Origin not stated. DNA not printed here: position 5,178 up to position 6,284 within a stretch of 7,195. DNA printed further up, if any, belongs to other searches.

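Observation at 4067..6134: Orphan two-gene operon of divergent paralogs on the opposite strand between frr and gyrB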

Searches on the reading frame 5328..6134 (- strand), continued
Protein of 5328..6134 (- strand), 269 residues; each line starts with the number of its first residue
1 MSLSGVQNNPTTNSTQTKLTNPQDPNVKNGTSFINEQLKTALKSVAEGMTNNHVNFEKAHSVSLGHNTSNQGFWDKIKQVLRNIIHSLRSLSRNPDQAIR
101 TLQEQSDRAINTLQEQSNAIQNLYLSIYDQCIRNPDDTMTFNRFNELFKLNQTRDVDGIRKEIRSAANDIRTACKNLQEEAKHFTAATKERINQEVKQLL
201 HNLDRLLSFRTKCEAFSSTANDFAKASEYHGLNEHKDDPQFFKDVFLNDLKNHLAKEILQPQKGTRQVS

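Call 101: search_protein_families(library=ncbifam, proteins=[P0010, P0011], max_evalue=0.01)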
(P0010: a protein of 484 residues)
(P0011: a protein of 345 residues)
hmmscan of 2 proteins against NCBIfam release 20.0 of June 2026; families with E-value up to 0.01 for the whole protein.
P0010 (484 aa): 0 families

P0011 (345 aa): 0 families
